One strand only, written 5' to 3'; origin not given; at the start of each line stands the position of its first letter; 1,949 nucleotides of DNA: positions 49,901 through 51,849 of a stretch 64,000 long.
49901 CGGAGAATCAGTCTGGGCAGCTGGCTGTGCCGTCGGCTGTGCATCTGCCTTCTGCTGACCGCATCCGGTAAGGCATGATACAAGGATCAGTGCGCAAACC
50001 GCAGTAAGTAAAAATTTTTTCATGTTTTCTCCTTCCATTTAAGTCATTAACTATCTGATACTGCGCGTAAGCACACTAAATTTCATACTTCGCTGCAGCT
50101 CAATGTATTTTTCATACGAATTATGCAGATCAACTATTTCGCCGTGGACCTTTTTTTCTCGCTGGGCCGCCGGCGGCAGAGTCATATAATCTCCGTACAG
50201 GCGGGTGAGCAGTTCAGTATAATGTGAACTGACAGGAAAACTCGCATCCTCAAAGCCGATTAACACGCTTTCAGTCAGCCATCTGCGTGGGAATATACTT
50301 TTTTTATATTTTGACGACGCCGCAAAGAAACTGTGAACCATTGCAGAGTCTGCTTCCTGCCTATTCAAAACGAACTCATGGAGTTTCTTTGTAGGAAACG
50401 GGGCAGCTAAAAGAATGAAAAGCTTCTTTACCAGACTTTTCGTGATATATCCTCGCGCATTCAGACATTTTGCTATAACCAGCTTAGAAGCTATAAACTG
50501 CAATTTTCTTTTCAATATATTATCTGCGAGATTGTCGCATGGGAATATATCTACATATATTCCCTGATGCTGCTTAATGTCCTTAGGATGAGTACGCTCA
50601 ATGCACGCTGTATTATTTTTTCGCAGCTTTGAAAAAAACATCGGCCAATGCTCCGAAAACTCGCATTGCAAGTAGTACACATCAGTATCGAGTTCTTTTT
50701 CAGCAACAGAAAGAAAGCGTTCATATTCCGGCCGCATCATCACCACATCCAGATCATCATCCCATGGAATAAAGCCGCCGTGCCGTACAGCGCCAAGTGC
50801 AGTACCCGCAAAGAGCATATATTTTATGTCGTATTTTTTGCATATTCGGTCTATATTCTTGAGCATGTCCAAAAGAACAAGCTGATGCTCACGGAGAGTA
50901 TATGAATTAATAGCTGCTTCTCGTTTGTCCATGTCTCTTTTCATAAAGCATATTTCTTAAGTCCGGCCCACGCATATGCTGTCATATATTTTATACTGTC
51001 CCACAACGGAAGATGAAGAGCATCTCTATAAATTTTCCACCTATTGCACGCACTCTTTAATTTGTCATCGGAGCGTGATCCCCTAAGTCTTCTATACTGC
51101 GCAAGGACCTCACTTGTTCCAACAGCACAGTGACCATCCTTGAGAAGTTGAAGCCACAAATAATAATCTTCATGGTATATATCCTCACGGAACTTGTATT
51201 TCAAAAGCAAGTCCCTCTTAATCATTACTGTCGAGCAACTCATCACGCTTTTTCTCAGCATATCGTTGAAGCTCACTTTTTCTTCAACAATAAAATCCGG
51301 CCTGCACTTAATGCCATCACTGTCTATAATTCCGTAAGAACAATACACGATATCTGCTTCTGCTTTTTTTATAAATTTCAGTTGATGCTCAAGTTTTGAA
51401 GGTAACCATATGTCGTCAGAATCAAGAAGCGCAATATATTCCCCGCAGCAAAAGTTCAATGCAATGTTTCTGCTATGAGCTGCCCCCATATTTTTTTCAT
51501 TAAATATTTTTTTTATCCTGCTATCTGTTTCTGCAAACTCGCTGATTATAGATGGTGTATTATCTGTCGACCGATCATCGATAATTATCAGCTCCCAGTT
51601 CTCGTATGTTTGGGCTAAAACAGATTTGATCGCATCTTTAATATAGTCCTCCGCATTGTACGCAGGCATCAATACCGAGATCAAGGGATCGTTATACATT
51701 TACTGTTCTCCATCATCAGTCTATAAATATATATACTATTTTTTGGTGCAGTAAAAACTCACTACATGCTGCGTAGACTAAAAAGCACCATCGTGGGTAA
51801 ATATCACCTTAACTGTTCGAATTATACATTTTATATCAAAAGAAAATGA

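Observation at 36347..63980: About 27.6-kb co-directional envelope island: a polysaccharide locus running directly into two wall-binding megaproteins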

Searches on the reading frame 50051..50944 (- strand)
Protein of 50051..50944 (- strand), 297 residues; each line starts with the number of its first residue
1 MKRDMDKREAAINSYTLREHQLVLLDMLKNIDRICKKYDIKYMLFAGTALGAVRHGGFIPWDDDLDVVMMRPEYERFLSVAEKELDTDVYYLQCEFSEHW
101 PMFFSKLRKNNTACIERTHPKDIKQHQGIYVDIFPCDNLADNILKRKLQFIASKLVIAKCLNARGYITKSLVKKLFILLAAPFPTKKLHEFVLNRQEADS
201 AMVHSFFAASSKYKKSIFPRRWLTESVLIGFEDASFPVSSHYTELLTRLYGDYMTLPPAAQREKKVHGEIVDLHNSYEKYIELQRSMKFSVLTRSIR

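Call 5: search_protein_families(library=pfam, proteins=[window:50051-50944:-], max_evalue=0.001)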
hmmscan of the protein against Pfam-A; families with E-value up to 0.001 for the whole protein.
window:50051-50944:- (297 aa): 1 family
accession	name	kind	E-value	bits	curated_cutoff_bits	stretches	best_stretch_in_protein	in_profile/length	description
PF04991.19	LicD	-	1.4e-40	140.2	22.6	1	35-251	1-227/227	LicD family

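Call 42: search_protein_families(library=ncbifam, proteins=[window:50051-50944:-], max_evalue=0.001)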
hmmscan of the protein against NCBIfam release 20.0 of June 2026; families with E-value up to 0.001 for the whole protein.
window:50051-50944:- (297 aa): 1 family
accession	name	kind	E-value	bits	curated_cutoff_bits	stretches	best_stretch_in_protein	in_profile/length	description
NF045866.1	GGPL_Ptran_Mf1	equivalog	1.3e-23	84.4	225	1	23-257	4-225/240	diacylglycerol cholinephosphotransferase Mf1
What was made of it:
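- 50051..52545 (-): Conserved glycan core: small polyprenyl-phosphate sugar-phosphate transferase 51778-52545, TuaG-like GT2 50941-51699 and LicD-family phosphotransferase 50051-50944. NCBIfam (call 42).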

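Call 70: find_homologous_proteins(query=window:50051-50944:-, max_evalue=1e-20)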
Query window:50051-50944:- (297 aa): 6830 proteins with E <= 1e-20 among 8000 candidates; the best 120 are listed.
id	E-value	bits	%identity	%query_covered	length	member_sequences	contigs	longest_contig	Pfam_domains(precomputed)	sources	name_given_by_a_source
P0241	6.4e-197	671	99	100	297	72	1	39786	PF04991.20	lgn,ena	-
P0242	1.4e-123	430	66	95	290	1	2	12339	PF04991.20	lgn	-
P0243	1.8e-120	420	65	95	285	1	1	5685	PF04991.20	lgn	-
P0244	6.5e-120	418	65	95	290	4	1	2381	PF04991.20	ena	-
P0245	2.0e-119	417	64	95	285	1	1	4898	PF04991.20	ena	-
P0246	1.6e-118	414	64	95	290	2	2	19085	PF04991.20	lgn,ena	-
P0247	1.1e-117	411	62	95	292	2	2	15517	PF04991.20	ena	-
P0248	4.6e-117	409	64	95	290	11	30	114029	PF04991.20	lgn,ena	-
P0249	1.0e-116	408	64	95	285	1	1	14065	PF04991.20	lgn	-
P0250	1.0e-116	408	65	95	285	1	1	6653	PF04991.20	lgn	-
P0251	1.3e-116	407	63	95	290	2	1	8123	PF04991.20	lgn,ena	-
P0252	1.7e-116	407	65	95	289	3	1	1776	PF04991.20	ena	-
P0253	2.4e-116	406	63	95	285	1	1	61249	PF04991.20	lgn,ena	-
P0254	3.1e-116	406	62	95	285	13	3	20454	PF04991.20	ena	-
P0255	3.5e-116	406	64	96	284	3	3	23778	PF04991.20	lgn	-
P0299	4.8e-113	396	60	95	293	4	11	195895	PF04991.20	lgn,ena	-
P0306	1.3e-112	394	60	97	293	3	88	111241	PF04991.20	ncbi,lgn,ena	-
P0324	9.8e-112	391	58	95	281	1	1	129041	PF04991.20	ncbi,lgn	-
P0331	4.2e-111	389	62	95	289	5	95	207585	PF04991.20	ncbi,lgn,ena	-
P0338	9.3e-111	388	58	96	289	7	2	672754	PF04991.20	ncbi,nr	ncbi:LicD family protein [Atopobiaceae bacterium HCP3S3_F7]|nr:LicD family protein [Olsenella sp.]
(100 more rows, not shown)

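Call 71: find_encoding_contigs(protein=P0338, flank=10000, max_places=1)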
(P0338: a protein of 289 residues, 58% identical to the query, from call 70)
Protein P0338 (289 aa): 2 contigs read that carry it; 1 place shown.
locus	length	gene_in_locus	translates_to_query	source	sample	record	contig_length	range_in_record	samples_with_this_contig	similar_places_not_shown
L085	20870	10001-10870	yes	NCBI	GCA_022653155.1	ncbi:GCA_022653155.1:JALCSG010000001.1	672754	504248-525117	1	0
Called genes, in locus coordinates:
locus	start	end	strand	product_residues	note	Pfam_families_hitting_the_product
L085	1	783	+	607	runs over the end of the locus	PF00664:ABC_membrane, PF00005:ABC_tran, PF13304:AAA_21 (faint)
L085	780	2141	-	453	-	PF01522:Polysacc_deac_1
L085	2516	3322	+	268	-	PF00142:Fer4_NifH (weak), PF01656:CbiA, PF02374:ArsA_ATPase (faint), PF06564:CBP_BcsQ (weak), PF09140:MipZ (weak), PF10609:ParA (weak), PF13614:AAA_31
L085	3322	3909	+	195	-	-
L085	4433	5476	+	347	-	PF01370:Epimerase, PF02719:Polysacc_synt_2, PF08659:KR, PF01073:3Beta_HSD, PF07993:NAD_binding_4, PF13460:NAD_binding_10, PF16363:GDP_Man_Dehyd, PF08485:Polysacc_syn_2C, +2 more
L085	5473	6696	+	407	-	PF01370:Epimerase, PF04321:RmlD_sub_bind (faint), PF07993:NAD_binding_4 (faint), PF14667:Polysacc_synt_C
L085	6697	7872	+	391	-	PF02350:Epimerase_2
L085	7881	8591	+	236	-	PF02397:Bac_transf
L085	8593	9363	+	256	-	PF00535:Glycos_transf_2, PF10111:Glyco_tranf_2_2, PF13641:Glyco_tranf_2_3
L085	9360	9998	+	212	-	-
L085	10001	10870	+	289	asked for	PF04991:LicD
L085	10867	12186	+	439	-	PF13524:Glyco_trans_1_2 (weak)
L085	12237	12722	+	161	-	-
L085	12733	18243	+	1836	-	PF27189:YkzU, PF09992:NAGPA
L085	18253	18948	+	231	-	PF01790:LGT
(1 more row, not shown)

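Call 72: find_encoding_contigs(protein=P0331, flank=10000, max_places=2)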
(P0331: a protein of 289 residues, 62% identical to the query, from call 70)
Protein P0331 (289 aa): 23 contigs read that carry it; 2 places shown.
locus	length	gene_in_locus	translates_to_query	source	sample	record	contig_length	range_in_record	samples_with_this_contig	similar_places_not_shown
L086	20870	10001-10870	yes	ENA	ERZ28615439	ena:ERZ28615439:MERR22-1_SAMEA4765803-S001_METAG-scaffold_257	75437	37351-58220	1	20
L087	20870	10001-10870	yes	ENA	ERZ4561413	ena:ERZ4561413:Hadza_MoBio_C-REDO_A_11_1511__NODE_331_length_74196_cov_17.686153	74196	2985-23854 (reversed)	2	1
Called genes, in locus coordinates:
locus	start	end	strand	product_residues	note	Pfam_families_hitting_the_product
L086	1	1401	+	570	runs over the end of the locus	-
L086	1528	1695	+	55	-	-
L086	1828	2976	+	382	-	-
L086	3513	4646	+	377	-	PF14659:Phage_int_SAM_3, PF00589:Phage_integrase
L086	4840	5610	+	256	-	PF02706:Wzz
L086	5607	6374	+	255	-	PF10609:ParA, PF01656:CbiA, PF09140:MipZ (weak), PF13614:AAA_31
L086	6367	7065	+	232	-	PF19567:CpsB_CapC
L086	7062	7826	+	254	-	PF04203:Sortase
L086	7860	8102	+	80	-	-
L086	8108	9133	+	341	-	PF03816:LytR_cpsA_psr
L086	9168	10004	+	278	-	PF00535:Glycos_transf_2, PF10111:Glyco_tranf_2_2, PF13641:Glyco_tranf_2_3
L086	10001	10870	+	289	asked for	PF04991:LicD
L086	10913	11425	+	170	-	-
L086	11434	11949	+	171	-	PF25087:GMPPB_C (faint), PF25084:LbH_EIF2B (weak), PF00132:Hexapep, PF14602:Hexapep_2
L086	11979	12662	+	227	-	PF01790:LGT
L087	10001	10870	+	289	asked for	PF04991:LicD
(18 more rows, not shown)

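Call 73: find_encoding_contigs(protein=P0306, flank=10000, max_places=2)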
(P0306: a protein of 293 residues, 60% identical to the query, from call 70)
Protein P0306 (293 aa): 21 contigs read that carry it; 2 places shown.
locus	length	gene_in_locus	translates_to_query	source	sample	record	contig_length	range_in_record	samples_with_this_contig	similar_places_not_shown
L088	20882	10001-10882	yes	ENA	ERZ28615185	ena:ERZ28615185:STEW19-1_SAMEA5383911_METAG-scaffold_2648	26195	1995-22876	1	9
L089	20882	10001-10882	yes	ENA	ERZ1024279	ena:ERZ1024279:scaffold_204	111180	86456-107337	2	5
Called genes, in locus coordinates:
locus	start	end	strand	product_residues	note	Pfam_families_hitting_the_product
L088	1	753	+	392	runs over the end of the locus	PF00528:BPD_transp_1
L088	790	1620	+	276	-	PF02463:SMC_N (faint), PF00005:ABC_tran, PF13304:AAA_21 (weak)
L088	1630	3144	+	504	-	PF01546:Peptidase_M20, PF07687:M20_dimer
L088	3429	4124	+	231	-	PF19567:CpsB_CapC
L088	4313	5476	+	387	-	PF04321:RmlD_sub_bind (weak), PF01073:3Beta_HSD, PF01370:Epimerase, PF02719:Polysacc_synt_2, PF07993:NAD_binding_4, PF13460:NAD_binding_10, PF16363:GDP_Man_Dehyd, PF08485:Polysacc_syn_2C, +2 more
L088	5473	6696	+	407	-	PF01370:Epimerase, PF14667:Polysacc_synt_C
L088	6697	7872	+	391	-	PF02350:Epimerase_2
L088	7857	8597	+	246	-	PF02397:Bac_transf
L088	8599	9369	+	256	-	PF00535:Glycos_transf_2, PF10111:Glyco_tranf_2_2, PF13641:Glyco_tranf_2_3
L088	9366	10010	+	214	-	-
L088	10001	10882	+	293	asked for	PF04991:LicD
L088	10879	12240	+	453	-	-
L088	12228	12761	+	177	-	-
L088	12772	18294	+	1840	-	PF27189:YkzU, PF09992:NAGPA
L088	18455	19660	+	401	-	PF13579:Glyco_trans_4_4 (weak), PF13439:Glyco_transf_4, PF00534:Glycos_transf_1, PF13692:Glyco_trans_1_4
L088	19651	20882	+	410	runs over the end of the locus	PF04932:Wzy_C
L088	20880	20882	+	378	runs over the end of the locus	PF00534:Glycos_transf_1, PF13692:Glyco_trans_1_4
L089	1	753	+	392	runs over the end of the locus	PF00528:BPD_transp_1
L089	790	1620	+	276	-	PF02463:SMC_N (faint), PF00005:ABC_tran, PF13304:AAA_21 (weak)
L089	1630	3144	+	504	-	PF01546:Peptidase_M20, PF07687:M20_dimer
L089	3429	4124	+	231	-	PF19567:CpsB_CapC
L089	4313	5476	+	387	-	PF04321:RmlD_sub_bind (weak), PF01073:3Beta_HSD, PF01370:Epimerase, PF02719:Polysacc_synt_2, PF07993:NAD_binding_4, PF13460:NAD_binding_10, PF16363:GDP_Man_Dehyd, PF08485:Polysacc_syn_2C, +2 more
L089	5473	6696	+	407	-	PF01370:Epimerase, PF14667:Polysacc_synt_C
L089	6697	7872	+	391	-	PF02350:Epimerase_2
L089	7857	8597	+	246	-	PF02397:Bac_transf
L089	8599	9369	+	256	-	PF00535:Glycos_transf_2, PF10111:Glyco_tranf_2_2, PF13641:Glyco_tranf_2_3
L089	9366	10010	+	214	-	-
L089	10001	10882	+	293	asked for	PF04991:LicD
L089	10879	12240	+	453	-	-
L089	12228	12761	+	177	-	-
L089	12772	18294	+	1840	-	PF27189:YkzU, PF09992:NAGPA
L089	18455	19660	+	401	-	PF13579:Glyco_trans_4_4 (weak), PF13439:Glyco_transf_4, PF00534:Glycos_transf_1, PF13692:Glyco_trans_1_4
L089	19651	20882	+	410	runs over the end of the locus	PF04932:Wzy_C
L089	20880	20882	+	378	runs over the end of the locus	PF00534:Glycos_transf_1, PF13692:Glyco_trans_1_4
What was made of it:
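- L088/L089 have the NAGPA giant but no Flg_new protein in view (call 73).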

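Call 74: find_encoding_contigs(protein=P0299, flank=10000, max_places=1)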
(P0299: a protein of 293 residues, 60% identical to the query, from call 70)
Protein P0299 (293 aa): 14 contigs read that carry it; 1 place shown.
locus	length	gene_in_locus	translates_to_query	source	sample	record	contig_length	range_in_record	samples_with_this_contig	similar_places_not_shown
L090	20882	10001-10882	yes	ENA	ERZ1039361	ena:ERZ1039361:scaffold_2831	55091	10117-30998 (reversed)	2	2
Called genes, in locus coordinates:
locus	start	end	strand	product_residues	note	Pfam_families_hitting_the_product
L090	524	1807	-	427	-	PF00206:Lyase_1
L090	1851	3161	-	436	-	PF00350:Dynamin_N (faint), PF01926:MMR_HSR1, PF02421:FeoB_N (weak), PF03193:RsgA_GTPase (faint), PF00009:GTP_EFTU, PF18128:HydF_dimer, PF18133:HydF_tetramer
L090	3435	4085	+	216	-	PF19567:CpsB_CapC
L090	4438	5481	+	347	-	PF01370:Epimerase, PF02719:Polysacc_synt_2, PF04321:RmlD_sub_bind (weak), PF01073:3Beta_HSD, PF07993:NAD_binding_4, PF13460:NAD_binding_10, PF16363:GDP_Man_Dehyd, PF08485:Polysacc_syn_2C, +2 more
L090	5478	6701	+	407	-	PF01370:Epimerase, PF04321:RmlD_sub_bind (faint), PF14667:Polysacc_synt_C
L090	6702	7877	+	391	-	PF02350:Epimerase_2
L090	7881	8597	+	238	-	PF02397:Bac_transf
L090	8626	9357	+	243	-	PF00535:Glycos_transf_2, PF10111:Glyco_tranf_2_2, PF13641:Glyco_tranf_2_3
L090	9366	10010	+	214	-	PF02706:Wzz (weak)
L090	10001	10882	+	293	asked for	PF04991:LicD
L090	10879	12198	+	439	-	-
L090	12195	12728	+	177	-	-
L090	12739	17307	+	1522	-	PF27189:YkzU, PF09992:NAGPA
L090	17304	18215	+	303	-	-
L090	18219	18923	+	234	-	PF01790:LGT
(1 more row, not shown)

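Call 75: find_encoding_contigs(protein=P0324, flank=10000, max_places=1)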
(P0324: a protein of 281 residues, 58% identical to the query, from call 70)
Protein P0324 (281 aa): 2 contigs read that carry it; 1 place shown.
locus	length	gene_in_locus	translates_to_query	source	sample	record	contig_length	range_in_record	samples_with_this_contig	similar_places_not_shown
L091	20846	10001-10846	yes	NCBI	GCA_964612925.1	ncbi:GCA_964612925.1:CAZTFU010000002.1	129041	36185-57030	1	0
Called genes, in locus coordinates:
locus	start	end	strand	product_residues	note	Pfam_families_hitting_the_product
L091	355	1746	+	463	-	-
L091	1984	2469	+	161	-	-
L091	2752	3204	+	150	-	-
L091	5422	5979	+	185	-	-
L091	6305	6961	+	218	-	PF02397:Bac_transf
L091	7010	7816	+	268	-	PF02706:Wzz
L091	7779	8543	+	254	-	PF09140:MipZ (weak), PF10609:ParA, PF13614:AAA_31 (weak), PF01656:CbiA (weak)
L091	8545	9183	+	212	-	PF19567:CpsB_CapC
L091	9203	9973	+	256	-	PF13641:Glyco_tranf_2_3, PF00535:Glycos_transf_2, PF10111:Glyco_tranf_2_2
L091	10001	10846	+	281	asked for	PF04991:LicD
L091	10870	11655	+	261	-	PF00535:Glycos_transf_2 (weak)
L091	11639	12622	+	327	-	PF00535:Glycos_transf_2, PF10111:Glyco_tranf_2_2, PF13641:Glyco_tranf_2_3 (weak)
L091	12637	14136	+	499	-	-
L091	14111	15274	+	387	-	PF00534:Glycos_transf_1, PF13692:Glyco_trans_1_4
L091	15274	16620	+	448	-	PF04932:Wzy_C (weak)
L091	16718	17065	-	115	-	PF13240:Zn_Ribbon_1, PF13248:Zn_ribbon_3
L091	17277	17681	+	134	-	PF04266:ASCH (weak)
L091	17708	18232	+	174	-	PF13302:Acetyltransf_3, PF13420:Acetyltransf_4, PF00583:Acetyltransf_1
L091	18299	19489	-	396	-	PF04389:Peptidase_M28 (weak), PF01546:Peptidase_M20, PF07687:M20_dimer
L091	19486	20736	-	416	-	PF01546:Peptidase_M20, PF07687:M20_dimer (faint)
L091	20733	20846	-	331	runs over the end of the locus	PF00005:ABC_tran, PF13304:AAA_21 (faint), PF08352:oligo_HPY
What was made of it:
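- One locus with a close LicD homologue has no giants within 10 kb (L091, call 75).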

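Call 76: find_encoding_contigs(protein=P0248, flank=10000, max_places=1)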
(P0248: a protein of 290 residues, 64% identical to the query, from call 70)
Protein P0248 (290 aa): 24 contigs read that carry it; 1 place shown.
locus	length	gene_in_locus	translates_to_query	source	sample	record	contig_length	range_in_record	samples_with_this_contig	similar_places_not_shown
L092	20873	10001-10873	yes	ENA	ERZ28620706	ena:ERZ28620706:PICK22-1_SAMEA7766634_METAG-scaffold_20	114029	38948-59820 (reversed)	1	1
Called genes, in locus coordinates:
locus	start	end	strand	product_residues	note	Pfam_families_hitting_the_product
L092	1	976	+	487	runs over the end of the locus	PF00005:ABC_tran, PF00485:PRK (faint), PF02463:SMC_N (faint), PF13166:AAA_13 (faint), PF13191:AAA_16 (faint), PF13401:AAA_22 (faint), PF00005:ABC_tran, PF13304:AAA_21 (weak), +1 more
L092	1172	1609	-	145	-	PF04892:VanZ-LLP1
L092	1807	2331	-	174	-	-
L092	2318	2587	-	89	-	-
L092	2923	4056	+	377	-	PF14659:Phage_int_SAM_3, PF00589:Phage_integrase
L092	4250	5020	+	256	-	PF02706:Wzz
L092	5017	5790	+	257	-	PF10609:ParA, PF13614:AAA_31, PF01656:CbiA, PF09140:MipZ (weak)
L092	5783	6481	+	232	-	PF19567:CpsB_CapC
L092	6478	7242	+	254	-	PF04203:Sortase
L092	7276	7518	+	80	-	-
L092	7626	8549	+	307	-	PF03816:LytR_cpsA_psr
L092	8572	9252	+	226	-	PF02397:Bac_transf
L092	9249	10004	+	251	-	PF00535:Glycos_transf_2, PF10111:Glyco_tranf_2_2, PF13641:Glyco_tranf_2_3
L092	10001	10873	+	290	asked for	PF04991:LicD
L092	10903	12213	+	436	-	-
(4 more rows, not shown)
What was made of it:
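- Reverse test: 5 of 6 LicD homologues (58-64% identical) chosen by contig length have the NAGPA giant downstream, and 4 of these also have the Lgt-like and Flg_new genes (calls 71-76).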

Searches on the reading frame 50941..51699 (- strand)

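Call 5: search_protein_families(library=pfam, proteins=[window:50941-51699:-], max_evalue=0.001)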
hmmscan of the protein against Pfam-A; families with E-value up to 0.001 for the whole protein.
window:50941-51699:- (252 aa): 3 families
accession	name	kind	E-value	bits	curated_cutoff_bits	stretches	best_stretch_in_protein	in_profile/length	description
PF00535.33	Glycos_transf_2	-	1.9e-40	139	23.3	1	8-165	1-164/168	Glycosyl transferase family 2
PF10111.15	Glyco_tranf_2_2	-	1.2e-15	58.2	27.3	1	8-133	1-135/276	Glycosyltransferase like family 2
PF13641.12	Glyco_tranf_2_3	-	3.5e-14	53.8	27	1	7-221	3-227/230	Glycosyltransferase like family 2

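Call 42: search_protein_families(library=ncbifam, proteins=[window:50941-51699:-], max_evalue=0.001)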
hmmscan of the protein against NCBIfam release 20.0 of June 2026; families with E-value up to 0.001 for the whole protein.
window:50941-51699:- (252 aa): 25 families
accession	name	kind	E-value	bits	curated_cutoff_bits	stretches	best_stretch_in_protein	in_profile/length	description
NF047683.1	TeichurnBiosyTuaG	equivalog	4.3e-68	229.7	400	1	3-249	4-250/252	teichuronic acid biosynthesis protein TuaG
NF053739.1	GlytfEpsEBac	equivalog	7.2e-33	113.7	450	1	5-203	1-203/265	glycosyltransferase EpsE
NF050050.1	ProtGlycPglI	equivalog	4.9e-26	91.8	500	1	5-189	2-189/306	GalNAc(5)-diNAcBac-PP-undecaprenol beta-1,3-glucosyltransferase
NF007482.0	PRK10073.1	equivalog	2.4e-24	86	423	1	3-132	4-132/334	glycosyltransferase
NF007453.0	PRK10018.1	equivalog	1.2e-22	81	382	1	2-112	3-113/280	colanic acid biosynthesis glycosyltransferase WcaA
TIGR04017.1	WcaA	equivalog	6.9e-22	78.4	495.75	1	3-112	3-112/279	colanic acid biosynthesis glycosyltransferase WcaA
TIGR03937.1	PgaC_IcaA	equivalog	4.8e-20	71.9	422.3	1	4-99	44-139/407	poly-beta-1,6-N-acetyl-D-glucosamine synthase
NF038302.1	EPS_HpsE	equivalog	5.8e-15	55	300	1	7-118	3-119/307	hormogonium polysaccharide biosynthesis glycosyltransferase HpsE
NF041875.1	EPS_EpsD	equivalog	8e-15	55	370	1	7-147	1-139/325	exopolysaccharide biosynthesis glycosyltransferase EpsD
NF041394.1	GtaseAglG_Halo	equivalog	1.5e-13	50.7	440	1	7-140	3-134/304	glucosyl-dolichyl phosphate glucuronosyltransferase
TIGR03111.1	glyc2_xrt_Gpos1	hypoth_equivalog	6.5e-13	48.3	363.95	1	5-125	49-169/439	TIGR03111 family XrtG-associated glycosyltransferase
TIGR04283.1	glyco_like_mftF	equivalog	2.9e-11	43.4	182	1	7-206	1-190/221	TIGR04283 family arsenosugar biosynthesis glycosyltransferase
NF038299.1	EPS_HpsN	equivalog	4.4e-11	42.3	425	1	5-114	1-111/317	hormogonium polysaccharide biosynthesis glycosyltransferase HpsN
NF047588.1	GlcsyltransPgfSStrep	equivalog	1.5e-10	40.8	500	1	7-108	3-108/308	glycosyltransferase PgfS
TIGR03965.1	mycofact_glyco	equivalog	1.7e-09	37.1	280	1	6-105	75-174/467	mycofactocin biosynthesis glycosyltransferase MftF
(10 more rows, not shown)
